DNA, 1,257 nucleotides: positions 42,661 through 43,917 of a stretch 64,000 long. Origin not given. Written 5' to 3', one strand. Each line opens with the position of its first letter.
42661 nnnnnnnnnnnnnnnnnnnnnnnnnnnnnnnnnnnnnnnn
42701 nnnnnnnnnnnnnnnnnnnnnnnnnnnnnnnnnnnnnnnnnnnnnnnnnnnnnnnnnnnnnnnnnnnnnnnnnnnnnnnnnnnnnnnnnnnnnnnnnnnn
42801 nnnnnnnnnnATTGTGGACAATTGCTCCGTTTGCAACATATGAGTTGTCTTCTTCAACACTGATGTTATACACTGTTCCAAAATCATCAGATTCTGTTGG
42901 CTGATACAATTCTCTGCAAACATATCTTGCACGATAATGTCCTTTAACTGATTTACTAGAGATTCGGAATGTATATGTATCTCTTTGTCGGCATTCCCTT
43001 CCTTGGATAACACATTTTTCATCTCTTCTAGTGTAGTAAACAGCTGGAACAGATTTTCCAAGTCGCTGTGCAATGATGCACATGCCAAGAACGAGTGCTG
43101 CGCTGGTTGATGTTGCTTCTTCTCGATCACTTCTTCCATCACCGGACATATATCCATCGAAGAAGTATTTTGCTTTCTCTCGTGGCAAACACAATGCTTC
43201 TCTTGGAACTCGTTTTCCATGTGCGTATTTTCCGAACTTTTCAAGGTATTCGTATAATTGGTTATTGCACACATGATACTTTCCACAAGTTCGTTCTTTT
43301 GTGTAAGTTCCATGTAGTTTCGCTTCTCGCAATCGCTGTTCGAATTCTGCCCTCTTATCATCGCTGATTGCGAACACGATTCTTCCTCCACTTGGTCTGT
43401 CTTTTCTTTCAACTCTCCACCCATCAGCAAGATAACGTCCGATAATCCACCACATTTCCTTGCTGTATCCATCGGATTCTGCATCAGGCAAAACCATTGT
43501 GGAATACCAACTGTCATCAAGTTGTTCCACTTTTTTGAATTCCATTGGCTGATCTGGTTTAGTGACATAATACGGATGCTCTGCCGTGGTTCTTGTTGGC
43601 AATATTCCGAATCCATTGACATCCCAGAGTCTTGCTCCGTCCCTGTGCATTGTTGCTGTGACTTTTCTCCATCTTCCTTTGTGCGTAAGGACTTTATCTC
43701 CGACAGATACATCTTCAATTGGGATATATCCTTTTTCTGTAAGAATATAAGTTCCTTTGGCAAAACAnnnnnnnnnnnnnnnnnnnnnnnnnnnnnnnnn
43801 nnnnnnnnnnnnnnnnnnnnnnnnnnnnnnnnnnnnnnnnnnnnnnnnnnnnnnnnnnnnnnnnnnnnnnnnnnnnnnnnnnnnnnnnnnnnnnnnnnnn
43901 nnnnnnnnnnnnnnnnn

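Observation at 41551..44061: Cytosine-5 DNA methyltransferase split by a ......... intein exactly within the catalytic PCQ motif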

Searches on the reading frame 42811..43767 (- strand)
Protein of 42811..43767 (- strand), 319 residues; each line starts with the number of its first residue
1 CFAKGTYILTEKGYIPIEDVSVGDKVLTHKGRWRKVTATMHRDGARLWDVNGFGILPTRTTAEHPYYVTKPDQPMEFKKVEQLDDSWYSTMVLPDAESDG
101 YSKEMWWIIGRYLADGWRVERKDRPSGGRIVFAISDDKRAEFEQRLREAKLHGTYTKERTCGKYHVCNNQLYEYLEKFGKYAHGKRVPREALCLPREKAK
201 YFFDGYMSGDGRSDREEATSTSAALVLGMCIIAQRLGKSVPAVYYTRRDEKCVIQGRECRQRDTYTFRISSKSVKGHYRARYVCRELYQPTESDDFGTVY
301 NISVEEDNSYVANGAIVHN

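Call 4: search_protein_families(library=pfam, proteins=[window:42811-43767:-], max_evalue=0.1)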
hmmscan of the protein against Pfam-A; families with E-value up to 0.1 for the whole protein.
seq(319 aa): 4 families
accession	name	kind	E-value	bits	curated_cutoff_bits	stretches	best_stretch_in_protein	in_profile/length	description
PF13403.11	Hint_2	-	6.9e-09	36.7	28.4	1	1-43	2-44/147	Hint domain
PF05203.21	Hom_end_hint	-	1.1e-05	26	32.1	1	1-51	1-51/228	Hom_end-associated Hint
PF14890.11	Intein_splicing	-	0.00019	21.7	35.8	1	60-319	63-155/155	Intein splicing domain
PF14528.11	LAGLIDADG_3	-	0.061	14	22.5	0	105-156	4-53/82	LAGLIDADG-like domain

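Call 5: search_protein_families(library=ncbifam, proteins=[window:42811-43767:-], max_evalue=0.1)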
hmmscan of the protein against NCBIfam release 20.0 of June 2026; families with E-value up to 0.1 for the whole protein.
seq(319 aa): 4 families
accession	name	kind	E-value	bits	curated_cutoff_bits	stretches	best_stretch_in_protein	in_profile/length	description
TIGR01443.1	intein_Cterm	domain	1.3e-06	28.5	15.6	1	299-319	2-23/24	intein C-terminal splicing region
NF011303.0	PRK14715.1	equivalog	2e-06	25.2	1585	1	107-213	1122-1228/1627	DNA-directed DNA polymerase II large subunit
NF011491.0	PRK14898.1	equivalog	0.0011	17.1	783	1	165-253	303-393/860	DNA-directed RNA polymerase subunit A''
NF011287.0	PRK14698.1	equivalog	0.085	10.8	1238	1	149-218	432-505/1017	V-type ATP synthase subunit A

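Call 28: search_solved_structures(query=window:42811-43767:-, max_evalue=1, show_alignments=2)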
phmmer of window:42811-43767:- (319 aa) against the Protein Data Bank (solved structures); distinct sequences matched with E-value up to 1: 9.
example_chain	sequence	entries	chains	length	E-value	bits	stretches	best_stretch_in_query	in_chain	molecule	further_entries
2lwy_A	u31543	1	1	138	0.0017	21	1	2-69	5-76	BACTERIAL INTEIN-LIKE DOMAIN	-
1dfa_A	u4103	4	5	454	0.082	15.5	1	1-37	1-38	PI-SCEI ENDONUCLEASE | ENDONUCLEASE PI-SCEI | PI-SCEI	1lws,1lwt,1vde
1gpp_A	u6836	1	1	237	0.084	15.5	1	1-37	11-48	ENDONUCLEASE PI-SCEI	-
7qsu_A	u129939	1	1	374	0.19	14.3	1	148-237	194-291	V-ATPase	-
7qss_A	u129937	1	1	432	0.24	14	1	148-237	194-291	V-type ATP synthase alpha chain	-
9cop_A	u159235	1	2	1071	0.47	13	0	1-37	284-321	V-type proton ATPase catalytic subunit A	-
7cfv_A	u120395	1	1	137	0.68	12.5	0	296-319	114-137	Spl DnaX mini-intein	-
2cw7_A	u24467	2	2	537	0.78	12.3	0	108-231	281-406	Endonuclease PI-PkoII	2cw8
1um2_A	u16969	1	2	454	0.89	12.1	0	2-37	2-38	ENDONUCLEASE PI-SCEI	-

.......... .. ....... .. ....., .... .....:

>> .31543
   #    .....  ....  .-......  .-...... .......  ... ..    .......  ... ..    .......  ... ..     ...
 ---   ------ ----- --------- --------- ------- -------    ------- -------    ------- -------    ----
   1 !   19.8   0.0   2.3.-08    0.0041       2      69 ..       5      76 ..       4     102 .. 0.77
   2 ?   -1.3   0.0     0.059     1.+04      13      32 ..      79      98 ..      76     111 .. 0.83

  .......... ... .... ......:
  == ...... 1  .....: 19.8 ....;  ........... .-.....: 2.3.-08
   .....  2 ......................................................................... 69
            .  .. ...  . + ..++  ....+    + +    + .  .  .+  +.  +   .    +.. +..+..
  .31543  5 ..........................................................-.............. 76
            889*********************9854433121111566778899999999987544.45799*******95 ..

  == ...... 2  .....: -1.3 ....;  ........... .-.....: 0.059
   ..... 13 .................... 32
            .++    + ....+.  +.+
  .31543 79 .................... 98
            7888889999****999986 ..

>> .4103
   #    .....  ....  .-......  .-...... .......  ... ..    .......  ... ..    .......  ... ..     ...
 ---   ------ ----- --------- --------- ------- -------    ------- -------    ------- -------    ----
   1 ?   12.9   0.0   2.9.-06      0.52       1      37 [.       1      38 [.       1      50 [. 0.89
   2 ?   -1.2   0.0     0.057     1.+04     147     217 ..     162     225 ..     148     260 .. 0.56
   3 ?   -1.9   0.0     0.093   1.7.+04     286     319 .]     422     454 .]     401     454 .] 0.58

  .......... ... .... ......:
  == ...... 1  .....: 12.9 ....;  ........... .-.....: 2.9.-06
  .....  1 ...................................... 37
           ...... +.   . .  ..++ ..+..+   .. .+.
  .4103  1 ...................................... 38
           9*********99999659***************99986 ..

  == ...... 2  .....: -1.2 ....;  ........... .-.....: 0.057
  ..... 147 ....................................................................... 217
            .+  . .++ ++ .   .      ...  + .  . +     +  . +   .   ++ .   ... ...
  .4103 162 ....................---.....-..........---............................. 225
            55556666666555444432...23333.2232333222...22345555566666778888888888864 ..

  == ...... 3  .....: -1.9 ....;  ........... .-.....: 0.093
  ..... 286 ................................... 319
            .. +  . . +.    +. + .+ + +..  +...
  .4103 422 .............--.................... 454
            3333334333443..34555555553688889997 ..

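Call 32: search_protein_representatives(protein=window:42811-43767:-)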
Query: 319 residues. Proteins with E-value up to 0.001 (for the whole library): 7024; up to 1e-10: 2468; up to 1e-30: 503. The best 150 are listed.
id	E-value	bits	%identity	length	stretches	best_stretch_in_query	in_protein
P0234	1.4e-176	603.0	78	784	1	1-319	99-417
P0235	1.6e-110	386.0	55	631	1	1-319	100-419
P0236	1.0e-105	370.1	54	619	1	1-319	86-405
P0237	1.1e-101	356.9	55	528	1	1-319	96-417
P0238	2.0e-88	313.4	50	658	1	1-319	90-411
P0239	5.5e-81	288.9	44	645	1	1-319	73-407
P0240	6.5e-81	288.7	45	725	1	1-319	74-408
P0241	1.9e-77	277.2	45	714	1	1-319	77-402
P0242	3.0e-77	276.6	46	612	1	1-319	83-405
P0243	7.3e-75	268.8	45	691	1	1-319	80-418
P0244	9.5e-74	265.1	45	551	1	1-319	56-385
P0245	1.2e-72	261.5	47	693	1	1-319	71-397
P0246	1.0e-70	255.1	45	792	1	1-319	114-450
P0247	2.5e-70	253.9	44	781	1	1-319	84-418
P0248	1.4e-69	251.4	44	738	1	1-319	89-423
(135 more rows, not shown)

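Call 48: search_protein_families(library=pfam, alignment_id=A2, max_evalue=0.001)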
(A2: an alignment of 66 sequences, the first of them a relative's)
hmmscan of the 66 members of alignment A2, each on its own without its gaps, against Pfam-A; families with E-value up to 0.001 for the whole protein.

A. member 1, P0234 (784 aa): 3 families
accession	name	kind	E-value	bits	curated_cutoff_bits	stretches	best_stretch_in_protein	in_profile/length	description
PF00145.23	DNA_methylase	-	5.6e-54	184.2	22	3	418-522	71-170/324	C-5 cytosine-specific DNA methylase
PF13403.11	Hint_2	-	3.7e-09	37.6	28.4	1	98-141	1-44/147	Hint domain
PF14890.11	Intein_splicing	-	0.00016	21.9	35.8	1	235-417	100-155/155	Intein splicing domain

B. families by the number of members that match (of 66 scanned): 12 families
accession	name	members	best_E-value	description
PF13403.11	Hint_2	64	4.7e-15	Hint domain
PF00145.23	DNA_methylase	61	5.4e-77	C-5 cytosine-specific DNA methylase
PF14890.11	Intein_splicing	38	1.2e-11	Intein splicing domain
PF14528.11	LAGLIDADG_3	36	9.4e-27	LAGLIDADG-like domain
PF05203.21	Hom_end_hint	17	8e-09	Hom_end-associated Hint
PF07591.16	PT-HINT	8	5e-07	Pretoxin HINT domain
PF05204.19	Hom_end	4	1.5e-13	Homing endonuclease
PF14623.11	Vint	2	0.00017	Hint-domain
PF00303.24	Thymidylat_synt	1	9.8e-76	Thymidylate synthase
PF05869.16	Dam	1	9.1e-23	DNA N-6-adenine-methyltransferase (Dam)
PF12705.13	PDDEXK_1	1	9.7e-07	PD-(D/E)XK nuclease superfamily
PF01079.26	Hint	1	0.00044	Hint module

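Call 49: predict_structure(alignment_id=A1)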
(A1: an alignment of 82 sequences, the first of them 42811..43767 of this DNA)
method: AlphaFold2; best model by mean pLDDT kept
length: 319 residues; sequences in the alignment: 82
mean_pLDDT: 97.2   pTM: 0.93
mean pLDDT of the five models: 97.2, 97.1, 97.1, 96.9, 96.8
residues with pLDDT >= 90: 314; 70-90: 5; 50-70: 0; < 50: 0
segments of 3 or more residues with pLDDT < 50: none
pLDDT, mean of each block of 10 residues (from residue 1): 98 98 98 98 98 97 98 97 98 97 99 98 94 97 98 97 98 97 98 98 98 96 98 97 97 96 97 89 97 98 97 98
secondary structure, 60 per line:
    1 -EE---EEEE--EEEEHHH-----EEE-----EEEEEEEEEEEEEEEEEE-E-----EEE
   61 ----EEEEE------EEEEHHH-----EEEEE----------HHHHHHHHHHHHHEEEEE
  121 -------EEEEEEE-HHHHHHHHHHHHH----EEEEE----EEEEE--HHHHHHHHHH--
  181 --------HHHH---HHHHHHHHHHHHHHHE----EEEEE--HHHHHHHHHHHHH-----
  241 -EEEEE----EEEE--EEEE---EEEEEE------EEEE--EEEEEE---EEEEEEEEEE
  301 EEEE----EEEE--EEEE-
elements in order: E7-10 E13-16 E25-27 E33-50 E58-60 E65-69 E76-79 E88-92 H103-115 E116-120 E128-134 H136-148 E153-157 E162-166 H169-178 H189-192 H196-210 E216-220 H223-235 E242-246 E251-254 E257-260 E264-269 E276-279 E282-287 E291-304 E309-312 E315-318

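Call 52: fold_search(model_id=the predicted structure, library=pdb)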
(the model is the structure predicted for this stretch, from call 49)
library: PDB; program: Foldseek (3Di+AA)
matches with E <= 10: 940; with E <= 0.001: 60
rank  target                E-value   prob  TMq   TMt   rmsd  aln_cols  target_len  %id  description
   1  7qsu                  1.3e-16  1.00  0.71  0.63   5.5       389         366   18  Crystal structure of homing endonuclease-associated TliVMA intein (C1A, d333-339) (released 2022-03-30)
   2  7qss                  2.6e-15  1.00  0.70  0.54   5.9       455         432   16  Crystal structure of homing endonuclease-associated TliVMA intein (C1A) (released 2022-03-30)
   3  7qst                  1.8e-14  1.00  0.62  0.56   6.8       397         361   14  Crystal structure of homing endonuclease-associated PhoVMA intein (C1A) (released 2022-03-30)
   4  1vde_B                7.3e-14  1.00  0.54  0.43   8.7       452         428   15  PI-SCEI, A HOMING ENDONUCLEASE WITH PROTEIN SPLICING ACTIVITY (released 1998-04-08)
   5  1ef0_A                1.1e-13  1.00  0.54  0.43   8.3       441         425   15  CRYSTAL STRUCTURE OF PI-SCEI MINIPRECURSOR (released 2000-06-07)
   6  1vde_A                1.3e-13  1.00  0.53  0.42   9.1       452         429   16  PI-SCEI, A HOMING ENDONUCLEASE WITH PROTEIN SPLICING ACTIVITY (released 1998-04-08)
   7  1lwt_A                5.4e-13  1.00  0.52  0.40  10.2       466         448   15  Crystal structure of the intein homing endonuclease PI-SceI bound to its substrate DNA (Ca2+ free) (released 2002-09-27)
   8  1lws_A                5.4e-13  1.00  0.53  0.42   9.0       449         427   15  Crystal structure of the intein homing endonuclease PI-SceI bound to its recognition sequence (released 2002-09-27)
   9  1dfa                  1.5e-12  1.00  0.54  0.45   8.8       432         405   15  CRYSTAL STRUCTURE OF PI-SCEI IN C2 SPACE GROUP (released 1999-12-08)
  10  1um2_B                1.6e-12  1.00  0.54  0.43   9.3       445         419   13  Crystal Structure of the Vma1-Derived Endonuclease with the Ligated Extein Segment (released 2004-09-22)
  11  1jva_B                1.8e-12  1.00  0.53  0.42   9.4       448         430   15  CRYSTAL STRUCTURE OF THE VMA1-DERIVED ENDONUCLEASE BEARING THE N AND C EXTEIN PROPEPTIDES (released 2002-08-29)
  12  2cw7                  3.3e-12  1.00  0.68  0.43   7.0       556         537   10  Crystal structure of intein homing endonuclease II (released 2006-04-18)
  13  1dq3                  9.5e-12  1.00  0.60  0.45   7.5       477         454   11  CRYSTAL STRUCTURE OF AN ARCHAEAL INTEIN-ENCODED HOMING ENDONUCLEASE PI-PFUI (released 2000-07-05)
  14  1um2_A                1.3e-11  1.00  0.52  0.42   9.9       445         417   14  Crystal Structure of the Vma1-Derived Endonuclease with the Ligated Extein Segment (released 2004-09-22)
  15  1ef0_B                2.3e-11  1.00  0.54  0.45   8.2       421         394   14  CRYSTAL STRUCTURE OF PI-SCEI MINIPRECURSOR (released 2000-06-07)
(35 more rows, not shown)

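Call 56: search_dna_similar(query=window:42811-43767:-, collection=phages, mode=protein, max_rows=40, max_evalue=1e-10)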
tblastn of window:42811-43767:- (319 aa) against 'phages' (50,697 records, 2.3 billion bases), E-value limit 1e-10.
Records with a match: 54; places in all: 54; records where one place covers at least 80% of the query: 54.
Best place of each record, by identity: 80-90% 1; <60% 53.
By first word of the organism name: Mycobacterium 24; Escherichia 10; Lactococcus 7; Aeromonas 3; Bacteriophage 2; Mannheimia 2; Lactobacillus 2; Propionibacterium 2; Pseudomonas 2.
By host as written in the record: Mycobacterium smegmatis mc2 155 19; Lactococcus lactis 5; Escherichia coli 4; Mycobacterium smegmatis mc#155 3; Aeromonas hydrophila ATCC 7966 3; - 2; Mannheimia haemolytica 587A serotype A2 2; Lactobacillus plantarum 2; and 9 more.
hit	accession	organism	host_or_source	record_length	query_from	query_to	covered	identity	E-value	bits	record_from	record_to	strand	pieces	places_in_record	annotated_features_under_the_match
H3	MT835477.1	Bacteriophage sp.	human fecal samples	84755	1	319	100%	86.5%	0e+0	591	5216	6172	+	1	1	record has no annotation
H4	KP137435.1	Mannheimia phage vB_MhS_587AP2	Mannheimia haemolytica 587A serotype A2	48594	1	319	100%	33.1%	2e-32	132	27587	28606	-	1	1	hypothetical protein | cytosine-specific DNA methyltransferase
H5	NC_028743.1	Mannheimia phage vB_MhS_587AP2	Mannheimia haemolytica 587A serotype A2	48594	1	319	100%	33.1%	2e-32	132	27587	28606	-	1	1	DNA methyltransferase (x2)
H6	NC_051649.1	Mycobacterium phage Doug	Mycobacterium smegmatis mc#155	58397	1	319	100%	32.0%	2e-35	141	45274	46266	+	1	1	68: DNA methylase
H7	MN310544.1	Mycobacterium phage Doug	Mycobacterium smegmatis mc#155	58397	1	319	100%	32.0%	2e-35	141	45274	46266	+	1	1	68: DNA methylase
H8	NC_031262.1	Mycobacterium phage Brocalys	Mycobacterium smegmatis mc2 155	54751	1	319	100%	32.0%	2e-35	141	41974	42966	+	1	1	61: anaerobic ribonucleoside reductase large subunit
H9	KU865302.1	Mycobacterium phage Brocalys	Mycobacterium smegmatis mc2 155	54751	1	319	100%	32.0%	2e-35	141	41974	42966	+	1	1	61: DNA methylase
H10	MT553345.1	Mycobacterium phage LastJedi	Mycobacterium smegmatis mc2 155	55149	1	319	100%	32.0%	2e-35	141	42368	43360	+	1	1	60: DNA helicase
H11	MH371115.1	Mycobacterium phage Clifton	Mycobacterium smegmatis mc2 155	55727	1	319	100%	32.0%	2e-35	141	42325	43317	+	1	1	61: DNA methylase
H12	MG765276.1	Lactobacillus phage Nyseid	Lactobacillus plantarum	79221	1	319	100%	31.7%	9e-35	139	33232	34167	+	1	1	DNA-cytosine methyltransferase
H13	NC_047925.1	Lactobacillus phage Nyseid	Lactobacillus plantarum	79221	1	319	100%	31.7%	9e-35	139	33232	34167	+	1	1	DNA methyltransferase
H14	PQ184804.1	Mycobacterium phage DocMcStuffins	Mycobacterium smegmatis mc2 155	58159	1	319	100%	31.7%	8e-36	142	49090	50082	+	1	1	75: DNA methyltransferase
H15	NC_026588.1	Mycobacterium phage Squirty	Mycobacteruim smegmatis mc2 155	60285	1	319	100%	31.7%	2e-35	141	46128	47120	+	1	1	68: anaerobic ribonucleoside reductase large subunit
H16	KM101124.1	Mycobacterium phage Squirty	Mycobacteruim smegmatis mc2 155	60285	1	319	100%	31.7%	2e-35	141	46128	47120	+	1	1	68: DNA methylase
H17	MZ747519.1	Mycobacterium phage Tootsieroll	Mycobacterium smegmatis mc#155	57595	1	319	100%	31.7%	4e-35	140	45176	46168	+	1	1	68: DNA methylase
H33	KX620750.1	Propionibacterium phage B22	Propionibacterium freudenreichii TL110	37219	1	319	100%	29.9%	3e-27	117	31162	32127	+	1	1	50: DNA methylase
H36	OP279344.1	Escherichia phage P1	Escherichia coli strain MG1655 Z1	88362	1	319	100%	28.9%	5e-24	108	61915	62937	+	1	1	dmt: Dmt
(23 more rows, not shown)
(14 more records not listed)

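Call 57: get_annotated_region(hit=H12, flank=1500)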
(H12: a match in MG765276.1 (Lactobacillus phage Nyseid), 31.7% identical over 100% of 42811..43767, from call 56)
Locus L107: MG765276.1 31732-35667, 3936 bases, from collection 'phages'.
description: Lactobacillus phage Nyseid, complete genome.
organism: Lactobacillus phage Nyseid (NCBI taxid 2079432)
taxonomy: Viruses; Duplodnaviria; Heunggongvirae; Uroviricota; Caudoviricetes; Tybeckvirinae; Lenusvirus; Lenusvirus nyseid
host: Lactobacillus plantarum; source: organic waste runoff; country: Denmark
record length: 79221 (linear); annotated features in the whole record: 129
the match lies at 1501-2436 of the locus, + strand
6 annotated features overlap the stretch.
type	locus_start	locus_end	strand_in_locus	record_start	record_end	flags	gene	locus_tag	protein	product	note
CDS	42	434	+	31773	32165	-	-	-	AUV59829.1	hypothetical protein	-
CDS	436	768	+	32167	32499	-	-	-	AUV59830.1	hypothetical protein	-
CDS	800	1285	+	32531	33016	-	-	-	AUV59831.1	SAM-dependent methyltransferase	-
CDS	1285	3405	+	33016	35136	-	-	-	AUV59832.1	DNA-cytosine methyltransferase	-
CDS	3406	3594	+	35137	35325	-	-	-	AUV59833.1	hypothetical protein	-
CDS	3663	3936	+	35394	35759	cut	-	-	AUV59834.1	hypothetical protein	-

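Call 58: get_annotated_region(hit=H4, flank=1500)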
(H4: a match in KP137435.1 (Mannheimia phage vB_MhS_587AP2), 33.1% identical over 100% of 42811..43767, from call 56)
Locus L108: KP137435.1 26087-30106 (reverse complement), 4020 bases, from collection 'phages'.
description: Mannheimia phage vB_MhS_587AP2, complete genome.
organism: Mannheimia phage vB_MhS_587AP2 (NCBI taxid 1572745)
taxonomy: Viruses; Duplodnaviria; Heunggongvirae; Uroviricota; Caudoviricetes
host: Mannheimia haemolytica 587A serotype A2; source: Alberta beef cattle feedlot; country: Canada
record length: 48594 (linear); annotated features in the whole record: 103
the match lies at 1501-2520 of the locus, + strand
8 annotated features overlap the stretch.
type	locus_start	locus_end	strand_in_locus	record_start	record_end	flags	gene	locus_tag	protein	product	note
CDS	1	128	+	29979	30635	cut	-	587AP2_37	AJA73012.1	antirepressor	similar to WP_017806444.1 antirepressor [Avibacterium paragallinarum]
regulatory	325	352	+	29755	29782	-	-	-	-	terminator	rho-independent terminator discovered using WebGeSTer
CDS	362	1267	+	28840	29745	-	-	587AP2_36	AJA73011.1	hypothetical protein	similar to WP_005616908.1 hypothetical protein [Actinobacillus pleuropneumoniae]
CDS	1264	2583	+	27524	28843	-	-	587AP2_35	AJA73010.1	hypothetical protein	similar to WP_000660982.1 hypothetical protein [Escherichia coli]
CDS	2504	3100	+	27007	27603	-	-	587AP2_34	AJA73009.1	cytosine-specific DNA methyltransferase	similar to YP_008123589.1 cytosine-specific methyltransferase [Haemophilus parasuis ZJ0906] in partial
CDS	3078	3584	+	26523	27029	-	-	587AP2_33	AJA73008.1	HNH homing endonuclease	similar to gb ACU46908.1 putative HNH endonuclease [Lactococcus phage CB14] in partial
CDS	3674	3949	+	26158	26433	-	-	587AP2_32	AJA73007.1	hypothetical protein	similar to YP_007665774.1 hypothetical protein D650_9970 [Mannheimia haemolytica USDA-ARS-USMARC-183] and ...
CDS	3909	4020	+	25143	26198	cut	-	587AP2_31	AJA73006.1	integrase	similar to YP_007665773.1 integrase/recombinase [Mannheimia haemolytica USDA-ARS-USMARC-183] and YP_007883520.1 ...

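Call 59: get_annotated_region(hit=H36, flank=2500)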
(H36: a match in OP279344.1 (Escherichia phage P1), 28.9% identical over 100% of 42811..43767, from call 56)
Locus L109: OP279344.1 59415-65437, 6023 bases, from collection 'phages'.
description: Escherichia phage P1 isolate del *res* del *mod*, complete genome.
organism: Escherichia phage P1 (NCBI taxid 2886926)
taxonomy: Viruses; Duplodnaviria; Heunggongvirae; Uroviricota; Caudoviricetes; Punavirus; Punavirus P1
host: Escherichia coli strain MG1655 Z1; source: -; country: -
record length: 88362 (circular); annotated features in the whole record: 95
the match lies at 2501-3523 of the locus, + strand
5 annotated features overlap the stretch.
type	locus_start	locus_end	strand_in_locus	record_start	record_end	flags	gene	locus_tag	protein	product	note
CDS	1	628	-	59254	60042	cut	upfB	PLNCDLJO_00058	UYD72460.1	UpfB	-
CDS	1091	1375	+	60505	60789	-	uhr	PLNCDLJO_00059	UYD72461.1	Uhr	-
CDS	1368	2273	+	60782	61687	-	hrdC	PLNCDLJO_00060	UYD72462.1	HrdC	-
CDS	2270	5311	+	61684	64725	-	dmt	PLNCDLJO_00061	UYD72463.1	Dmt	-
tRNA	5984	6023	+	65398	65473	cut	-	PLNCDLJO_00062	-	tRNA-Asn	-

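Call 66: get_annotated_region(hit=H6, flank=2500)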
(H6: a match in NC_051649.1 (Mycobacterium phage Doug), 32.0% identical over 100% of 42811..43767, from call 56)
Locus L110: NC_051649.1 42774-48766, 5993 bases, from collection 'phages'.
description: Mycobacterium phage Doug, complete genome.
organism: Mycobacterium phage Doug (NCBI taxid 2592659)
taxonomy: Viruses; Duplodnaviria; Heunggongvirae; Uroviricota; Caudoviricetes; Gracegardnervirinae; Cheoctovirus; Cheoctovirus doug
host: Mycobacterium smegmatis mc#155; source: soil; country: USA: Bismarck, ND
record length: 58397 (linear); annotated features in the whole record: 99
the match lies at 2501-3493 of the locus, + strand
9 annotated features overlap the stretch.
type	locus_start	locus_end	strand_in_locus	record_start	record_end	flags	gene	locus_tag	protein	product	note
CDS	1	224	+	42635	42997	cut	67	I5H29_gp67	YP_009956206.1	HNH endonuclease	-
CDS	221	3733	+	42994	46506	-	68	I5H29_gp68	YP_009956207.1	DNA methylase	-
CDS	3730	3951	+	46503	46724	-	69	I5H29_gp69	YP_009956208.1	hypothetical protein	-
CDS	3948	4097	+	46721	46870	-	70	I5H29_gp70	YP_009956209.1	hypothetical protein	-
CDS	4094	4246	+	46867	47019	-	71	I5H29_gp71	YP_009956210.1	hypothetical protein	-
CDS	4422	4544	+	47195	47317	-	72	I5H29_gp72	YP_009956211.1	hypothetical protein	-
CDS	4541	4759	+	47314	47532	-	73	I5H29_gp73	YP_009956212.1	hypothetical protein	-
CDS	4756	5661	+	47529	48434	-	74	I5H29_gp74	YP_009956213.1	replication initiation protein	-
CDS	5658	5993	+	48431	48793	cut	75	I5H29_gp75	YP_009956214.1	hypothetical protein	-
